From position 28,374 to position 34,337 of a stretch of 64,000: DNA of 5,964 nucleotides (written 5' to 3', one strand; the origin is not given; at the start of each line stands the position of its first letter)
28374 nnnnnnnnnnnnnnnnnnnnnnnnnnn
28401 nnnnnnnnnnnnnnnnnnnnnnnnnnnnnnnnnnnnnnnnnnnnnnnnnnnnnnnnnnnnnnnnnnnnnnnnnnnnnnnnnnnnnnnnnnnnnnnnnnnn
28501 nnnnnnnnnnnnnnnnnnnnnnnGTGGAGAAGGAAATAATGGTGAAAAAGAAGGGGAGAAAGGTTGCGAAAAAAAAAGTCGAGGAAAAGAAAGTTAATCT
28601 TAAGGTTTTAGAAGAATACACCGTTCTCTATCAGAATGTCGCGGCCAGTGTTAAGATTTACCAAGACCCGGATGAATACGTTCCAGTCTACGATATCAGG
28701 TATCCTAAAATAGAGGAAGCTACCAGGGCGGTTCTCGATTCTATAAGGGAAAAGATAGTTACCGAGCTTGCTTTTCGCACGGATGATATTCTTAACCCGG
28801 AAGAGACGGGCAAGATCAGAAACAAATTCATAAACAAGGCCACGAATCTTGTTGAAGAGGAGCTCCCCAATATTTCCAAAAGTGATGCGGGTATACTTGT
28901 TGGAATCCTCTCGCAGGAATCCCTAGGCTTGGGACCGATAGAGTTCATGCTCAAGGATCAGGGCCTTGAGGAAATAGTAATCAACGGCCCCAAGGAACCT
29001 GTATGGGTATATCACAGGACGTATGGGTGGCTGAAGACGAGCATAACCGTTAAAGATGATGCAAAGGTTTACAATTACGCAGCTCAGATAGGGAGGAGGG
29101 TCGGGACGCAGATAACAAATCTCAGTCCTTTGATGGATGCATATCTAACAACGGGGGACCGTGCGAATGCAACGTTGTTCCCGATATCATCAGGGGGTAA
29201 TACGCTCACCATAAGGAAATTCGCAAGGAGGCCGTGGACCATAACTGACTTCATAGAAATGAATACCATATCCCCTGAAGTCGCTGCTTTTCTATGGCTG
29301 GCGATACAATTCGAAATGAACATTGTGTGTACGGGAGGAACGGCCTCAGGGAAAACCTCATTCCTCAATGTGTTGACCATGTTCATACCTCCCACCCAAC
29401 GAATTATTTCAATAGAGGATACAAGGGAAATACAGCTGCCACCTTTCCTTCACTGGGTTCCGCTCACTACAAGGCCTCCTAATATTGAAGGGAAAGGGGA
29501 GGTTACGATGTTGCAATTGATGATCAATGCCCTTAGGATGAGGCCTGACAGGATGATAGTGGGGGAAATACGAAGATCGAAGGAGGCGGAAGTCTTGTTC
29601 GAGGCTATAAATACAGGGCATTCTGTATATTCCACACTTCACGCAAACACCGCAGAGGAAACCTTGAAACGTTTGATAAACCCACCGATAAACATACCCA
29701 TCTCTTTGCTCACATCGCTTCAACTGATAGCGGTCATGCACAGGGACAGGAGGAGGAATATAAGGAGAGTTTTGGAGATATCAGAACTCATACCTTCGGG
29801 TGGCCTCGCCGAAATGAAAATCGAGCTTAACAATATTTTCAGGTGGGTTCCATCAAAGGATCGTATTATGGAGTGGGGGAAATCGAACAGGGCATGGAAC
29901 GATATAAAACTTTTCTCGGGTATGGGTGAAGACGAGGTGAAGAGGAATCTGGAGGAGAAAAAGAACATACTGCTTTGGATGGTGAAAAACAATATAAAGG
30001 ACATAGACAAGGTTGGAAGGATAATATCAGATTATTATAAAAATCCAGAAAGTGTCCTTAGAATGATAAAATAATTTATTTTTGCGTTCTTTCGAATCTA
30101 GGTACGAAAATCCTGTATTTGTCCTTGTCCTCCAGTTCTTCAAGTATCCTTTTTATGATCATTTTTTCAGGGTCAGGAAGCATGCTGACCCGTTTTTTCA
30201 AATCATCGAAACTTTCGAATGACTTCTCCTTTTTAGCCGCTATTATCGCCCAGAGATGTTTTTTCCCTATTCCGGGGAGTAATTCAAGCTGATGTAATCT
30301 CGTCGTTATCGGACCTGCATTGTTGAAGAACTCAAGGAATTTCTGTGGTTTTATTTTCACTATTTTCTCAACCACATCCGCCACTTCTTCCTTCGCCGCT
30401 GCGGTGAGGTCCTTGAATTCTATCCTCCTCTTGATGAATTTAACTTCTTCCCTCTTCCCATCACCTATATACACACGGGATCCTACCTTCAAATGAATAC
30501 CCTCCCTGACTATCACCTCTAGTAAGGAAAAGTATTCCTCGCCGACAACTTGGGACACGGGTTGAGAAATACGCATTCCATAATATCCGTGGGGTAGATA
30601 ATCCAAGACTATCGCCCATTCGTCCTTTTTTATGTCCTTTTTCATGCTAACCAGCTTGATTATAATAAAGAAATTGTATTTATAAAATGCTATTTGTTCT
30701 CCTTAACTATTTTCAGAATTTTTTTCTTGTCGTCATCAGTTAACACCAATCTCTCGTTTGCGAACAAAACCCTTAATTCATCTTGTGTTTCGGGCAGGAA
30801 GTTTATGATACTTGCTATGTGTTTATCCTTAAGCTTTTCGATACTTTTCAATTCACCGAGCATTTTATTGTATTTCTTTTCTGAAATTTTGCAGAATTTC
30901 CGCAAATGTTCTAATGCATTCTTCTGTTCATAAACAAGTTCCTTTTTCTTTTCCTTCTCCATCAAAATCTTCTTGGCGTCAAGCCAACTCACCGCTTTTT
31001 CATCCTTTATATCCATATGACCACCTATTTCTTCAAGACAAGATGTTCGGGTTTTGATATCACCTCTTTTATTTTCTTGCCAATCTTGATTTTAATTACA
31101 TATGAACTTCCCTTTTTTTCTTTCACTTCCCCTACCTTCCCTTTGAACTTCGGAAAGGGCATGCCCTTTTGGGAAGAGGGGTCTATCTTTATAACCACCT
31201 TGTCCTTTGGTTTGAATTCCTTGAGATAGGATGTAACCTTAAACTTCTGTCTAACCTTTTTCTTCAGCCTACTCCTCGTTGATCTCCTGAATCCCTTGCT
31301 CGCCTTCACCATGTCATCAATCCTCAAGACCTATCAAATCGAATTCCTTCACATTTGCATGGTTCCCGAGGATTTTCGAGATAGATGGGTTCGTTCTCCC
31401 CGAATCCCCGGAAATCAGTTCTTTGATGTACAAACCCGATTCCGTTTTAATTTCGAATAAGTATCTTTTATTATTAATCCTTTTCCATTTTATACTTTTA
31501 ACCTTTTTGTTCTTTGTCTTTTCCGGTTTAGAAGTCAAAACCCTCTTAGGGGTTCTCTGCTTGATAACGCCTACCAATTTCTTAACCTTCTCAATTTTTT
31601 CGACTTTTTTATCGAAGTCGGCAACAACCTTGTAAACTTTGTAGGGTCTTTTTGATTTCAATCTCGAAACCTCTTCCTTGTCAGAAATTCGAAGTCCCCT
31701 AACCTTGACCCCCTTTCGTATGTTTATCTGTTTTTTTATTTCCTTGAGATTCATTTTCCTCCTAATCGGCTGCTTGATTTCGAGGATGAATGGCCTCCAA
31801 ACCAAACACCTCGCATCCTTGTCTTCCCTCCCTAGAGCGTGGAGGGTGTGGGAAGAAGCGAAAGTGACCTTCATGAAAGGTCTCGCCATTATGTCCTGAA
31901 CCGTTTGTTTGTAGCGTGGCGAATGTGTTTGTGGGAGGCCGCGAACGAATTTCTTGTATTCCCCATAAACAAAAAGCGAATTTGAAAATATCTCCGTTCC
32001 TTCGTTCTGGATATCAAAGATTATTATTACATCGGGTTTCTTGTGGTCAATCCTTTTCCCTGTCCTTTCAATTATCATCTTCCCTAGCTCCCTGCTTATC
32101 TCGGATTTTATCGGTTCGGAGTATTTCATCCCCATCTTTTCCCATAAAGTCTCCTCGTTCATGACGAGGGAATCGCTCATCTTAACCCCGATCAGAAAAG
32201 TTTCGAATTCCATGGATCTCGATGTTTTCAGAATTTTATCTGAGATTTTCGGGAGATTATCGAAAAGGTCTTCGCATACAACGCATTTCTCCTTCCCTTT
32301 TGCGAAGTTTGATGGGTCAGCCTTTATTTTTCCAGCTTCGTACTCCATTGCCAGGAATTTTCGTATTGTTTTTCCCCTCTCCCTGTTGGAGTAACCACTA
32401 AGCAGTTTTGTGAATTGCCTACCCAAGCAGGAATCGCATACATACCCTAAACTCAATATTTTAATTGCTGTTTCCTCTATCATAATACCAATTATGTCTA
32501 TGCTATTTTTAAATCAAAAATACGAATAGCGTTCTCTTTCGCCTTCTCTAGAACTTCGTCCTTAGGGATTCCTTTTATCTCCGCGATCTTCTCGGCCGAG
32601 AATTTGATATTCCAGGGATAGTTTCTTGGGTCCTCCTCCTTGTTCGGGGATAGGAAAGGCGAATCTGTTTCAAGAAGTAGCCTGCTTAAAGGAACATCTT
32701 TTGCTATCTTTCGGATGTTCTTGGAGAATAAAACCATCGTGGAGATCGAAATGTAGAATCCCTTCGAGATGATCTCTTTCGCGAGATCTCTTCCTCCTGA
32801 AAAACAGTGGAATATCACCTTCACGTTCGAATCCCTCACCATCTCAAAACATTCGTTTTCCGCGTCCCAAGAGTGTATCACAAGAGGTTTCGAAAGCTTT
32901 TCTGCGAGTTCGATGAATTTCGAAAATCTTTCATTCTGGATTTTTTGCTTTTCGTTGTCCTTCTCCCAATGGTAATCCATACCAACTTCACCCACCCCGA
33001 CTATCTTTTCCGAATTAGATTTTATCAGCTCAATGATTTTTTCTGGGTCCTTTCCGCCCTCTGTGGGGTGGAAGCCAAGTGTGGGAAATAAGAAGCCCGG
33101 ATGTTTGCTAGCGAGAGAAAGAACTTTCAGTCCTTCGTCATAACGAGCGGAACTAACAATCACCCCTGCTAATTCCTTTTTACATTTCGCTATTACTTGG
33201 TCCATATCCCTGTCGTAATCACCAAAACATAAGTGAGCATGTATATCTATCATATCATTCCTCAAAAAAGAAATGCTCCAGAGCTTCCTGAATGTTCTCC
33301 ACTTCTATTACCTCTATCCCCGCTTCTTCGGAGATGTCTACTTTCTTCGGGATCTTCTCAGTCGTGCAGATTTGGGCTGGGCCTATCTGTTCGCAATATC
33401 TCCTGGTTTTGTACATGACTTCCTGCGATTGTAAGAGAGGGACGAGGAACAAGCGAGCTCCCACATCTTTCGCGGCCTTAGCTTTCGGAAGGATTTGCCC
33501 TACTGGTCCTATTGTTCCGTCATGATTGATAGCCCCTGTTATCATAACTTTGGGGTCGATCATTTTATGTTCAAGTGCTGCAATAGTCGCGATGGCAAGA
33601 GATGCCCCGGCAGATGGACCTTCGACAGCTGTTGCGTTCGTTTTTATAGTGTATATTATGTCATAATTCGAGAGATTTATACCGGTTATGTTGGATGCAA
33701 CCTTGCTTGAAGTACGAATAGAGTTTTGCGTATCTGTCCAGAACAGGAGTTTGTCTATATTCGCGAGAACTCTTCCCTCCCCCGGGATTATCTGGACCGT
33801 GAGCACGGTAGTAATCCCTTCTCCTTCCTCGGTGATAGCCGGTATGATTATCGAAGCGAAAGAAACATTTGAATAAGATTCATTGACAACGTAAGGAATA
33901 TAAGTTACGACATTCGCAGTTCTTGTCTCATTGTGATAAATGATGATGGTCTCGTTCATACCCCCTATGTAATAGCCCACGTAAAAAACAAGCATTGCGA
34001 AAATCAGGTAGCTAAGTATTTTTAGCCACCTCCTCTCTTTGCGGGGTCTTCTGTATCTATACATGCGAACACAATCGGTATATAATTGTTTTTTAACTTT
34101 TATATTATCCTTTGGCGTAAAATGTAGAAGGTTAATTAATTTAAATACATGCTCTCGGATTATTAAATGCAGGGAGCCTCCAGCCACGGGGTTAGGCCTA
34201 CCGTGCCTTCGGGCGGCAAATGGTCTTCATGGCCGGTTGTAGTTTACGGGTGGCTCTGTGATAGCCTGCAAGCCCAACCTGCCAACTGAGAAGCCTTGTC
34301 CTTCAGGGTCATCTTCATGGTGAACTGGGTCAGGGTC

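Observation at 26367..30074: Four-gene pilus-like operon: small protein, 397-aa prepilin-like protein, HTH/TM protein, FlaI-type ATPase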

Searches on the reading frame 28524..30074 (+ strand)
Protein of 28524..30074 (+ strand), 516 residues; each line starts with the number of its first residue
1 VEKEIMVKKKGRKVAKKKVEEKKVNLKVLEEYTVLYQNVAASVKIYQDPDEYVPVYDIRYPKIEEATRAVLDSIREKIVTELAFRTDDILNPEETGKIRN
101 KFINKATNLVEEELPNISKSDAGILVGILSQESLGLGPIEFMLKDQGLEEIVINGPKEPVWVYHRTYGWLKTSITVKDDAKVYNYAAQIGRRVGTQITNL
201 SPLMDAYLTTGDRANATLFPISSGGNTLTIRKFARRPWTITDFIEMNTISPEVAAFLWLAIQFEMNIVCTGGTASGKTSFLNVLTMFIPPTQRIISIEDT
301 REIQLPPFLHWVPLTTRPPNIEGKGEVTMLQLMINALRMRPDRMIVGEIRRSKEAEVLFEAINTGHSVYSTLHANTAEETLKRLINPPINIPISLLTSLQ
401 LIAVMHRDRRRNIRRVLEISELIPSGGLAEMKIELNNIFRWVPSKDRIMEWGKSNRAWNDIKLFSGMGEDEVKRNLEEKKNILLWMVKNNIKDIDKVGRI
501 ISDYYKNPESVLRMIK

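Call 3: search_protein_families(library=pfam, proteins=[window:28524-30074:+], max_evalue=0.1)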
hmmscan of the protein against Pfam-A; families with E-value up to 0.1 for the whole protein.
window:28524-30074:+ (516 aa): 2 families
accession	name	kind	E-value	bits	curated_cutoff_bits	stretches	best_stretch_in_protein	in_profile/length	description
PF00437.27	T2SSE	-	5e-35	121.3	24.9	1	219-401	99-271/370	Type II/IV secretion system protein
PF23989.1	PilB3_C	-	0.035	14.7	27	1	461-515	16-70/83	PilB3-like, C-terminal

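Call 4: search_protein_families(library=ncbifam, proteins=[window:28524-30074:+], max_evalue=0.1)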
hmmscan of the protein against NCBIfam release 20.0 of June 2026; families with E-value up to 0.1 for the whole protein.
window:28524-30074:+ (516 aa): 19 families
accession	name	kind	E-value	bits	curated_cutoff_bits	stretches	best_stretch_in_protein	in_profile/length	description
NF058587.1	archaellum_moto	equivalog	1.6e-85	287.9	550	1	23-507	22-520/527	archaellum flagellar ATPase motor FlaI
TIGR03819.1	heli_sec_ATPase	hypoth_equivalog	5.5e-60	203.3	373.15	1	108-384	24-297/340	TadA family conjugal transfer-associated ATPase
TIGR02788.1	VirB11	equivalog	2.3e-43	148.4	249.95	2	252-385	132-263/308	P-type DNA transfer ATPase VirB11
NF053672.1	bindosome_BasE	exception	7.6e-42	143.7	1000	1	143-507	145-510/512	bindosome assembly system ATPase subunit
TIGR02782.1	TrbB_P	equivalog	6.4e-36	124.2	304.55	1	139-419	14-290/303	P-type conjugative transfer ATPase TrbB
NF010475.0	PRK13900.1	equivalog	7e-33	114.1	389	2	252-383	148-278/333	type IV secretion system ATPase VirB11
NF010469.0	PRK13894.1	subfamily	3.4e-30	105.5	508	1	142-421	30-306/320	conjugal transfer ATPase TrbB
NF010407.0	PRK13833.1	subfamily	2.1e-26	93.1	499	1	144-385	27-260/323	conjugal transfer protein TrbB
NF010425.0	PRK13851.1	equivalog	1.8e-22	79.7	461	2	252-385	150-281/344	type IV secretion system protein VirB11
NF041000.1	ATPase_ComGA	equivalog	2e-20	72.9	300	1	267-387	131-245/267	competence type IV pilus ATPase ComGA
NF007755.0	PRK10436.1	equivalog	5.3e-17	61.6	617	1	267-402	222-349/465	type II secretion system protein GspE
TIGR02538.1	type_IV_pilB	equivalog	6.3e-17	61.4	675.65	1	267-405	319-449/564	type IV-A pilus assembly ATPase PilB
TIGR02533.1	type_II_gspE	equivalog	2.1e-13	49.7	630.25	1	267-390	246-362/486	type II secretion system ATPase GspE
TIGR01420.1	pilT_fam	subfamily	3.8e-13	49.4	319.1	1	267-386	125-241/343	PilT/PilU family type 4a pilus ATPase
NF053534.1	T4PilAsmATPsTfpB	equivalog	2.9e-11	42.5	850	1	262-405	334-467/584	type IV pilus assembly ATPase TfpB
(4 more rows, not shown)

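Call 59: search_solved_structures(query=window:28539-30074:+, max_evalue=1e-10)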
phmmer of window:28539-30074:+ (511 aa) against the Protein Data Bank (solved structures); distinct sequences matched with E-value up to 1e-10: 9.
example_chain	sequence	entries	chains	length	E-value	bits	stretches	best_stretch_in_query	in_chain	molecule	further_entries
2oap_1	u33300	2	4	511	3.2e-72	247.3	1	22-507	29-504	Type II secretion system protein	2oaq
4ii7_A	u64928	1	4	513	1.1e-53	186.1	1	71-449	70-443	FlaI ATPase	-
8rkd_E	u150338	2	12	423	1.2e-53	186.1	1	113-380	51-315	Pilus assembly ATPase CpaF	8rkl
8rjf_A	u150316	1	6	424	1.2e-53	186.1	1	113-380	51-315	Pilus assembly ATPase CpaF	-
9e24_A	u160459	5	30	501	1.9e-53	185.4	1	113-380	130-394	CpaF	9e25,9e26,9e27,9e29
4ihq_A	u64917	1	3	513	7.2e-53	183.4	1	71-449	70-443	FlaI ATPase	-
6bge_A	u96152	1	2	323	5.8e-22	81.5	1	137-382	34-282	VirB11-like protein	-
1g6o_A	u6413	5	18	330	6.2e-22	81.4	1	137-382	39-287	CAG-ALPHA | virB11 homolog | Cag-alfa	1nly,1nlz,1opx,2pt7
2gza_A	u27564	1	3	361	7.9e-18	67.9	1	248-380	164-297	Type IV secretion system protein VirB11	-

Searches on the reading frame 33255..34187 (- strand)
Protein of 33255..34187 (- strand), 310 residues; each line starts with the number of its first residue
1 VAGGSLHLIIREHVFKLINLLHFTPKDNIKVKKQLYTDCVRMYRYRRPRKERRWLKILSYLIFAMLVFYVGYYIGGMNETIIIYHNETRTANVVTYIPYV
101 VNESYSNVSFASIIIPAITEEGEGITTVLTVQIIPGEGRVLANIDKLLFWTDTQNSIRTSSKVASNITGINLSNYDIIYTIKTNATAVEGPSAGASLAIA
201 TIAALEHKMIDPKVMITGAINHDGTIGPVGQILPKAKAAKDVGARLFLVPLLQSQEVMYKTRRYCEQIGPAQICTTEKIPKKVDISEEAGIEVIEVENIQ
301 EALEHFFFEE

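Call 3: search_protein_families(library=pfam, proteins=[window:33255-34187:-], max_evalue=0.1)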
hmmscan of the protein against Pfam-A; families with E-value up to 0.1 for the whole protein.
window:33255-34187:- (310 aa): 3 families
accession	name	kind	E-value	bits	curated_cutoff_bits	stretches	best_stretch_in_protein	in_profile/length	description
PF05362.19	Lon_C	-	1.7e-08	34.7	21.1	1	166-256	85-175/205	Lon protease (S16) C-terminal proteolytic domain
PF13541.12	ChlI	-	0.00018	21.8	27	1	168-250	36-118/121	Subunit ChlI of Mg-chelatase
PF04290.18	DctQ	-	0.038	14.3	28.3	1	46-101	56-110/132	Tripartite ATP-independent periplasmic transporters, DctQ component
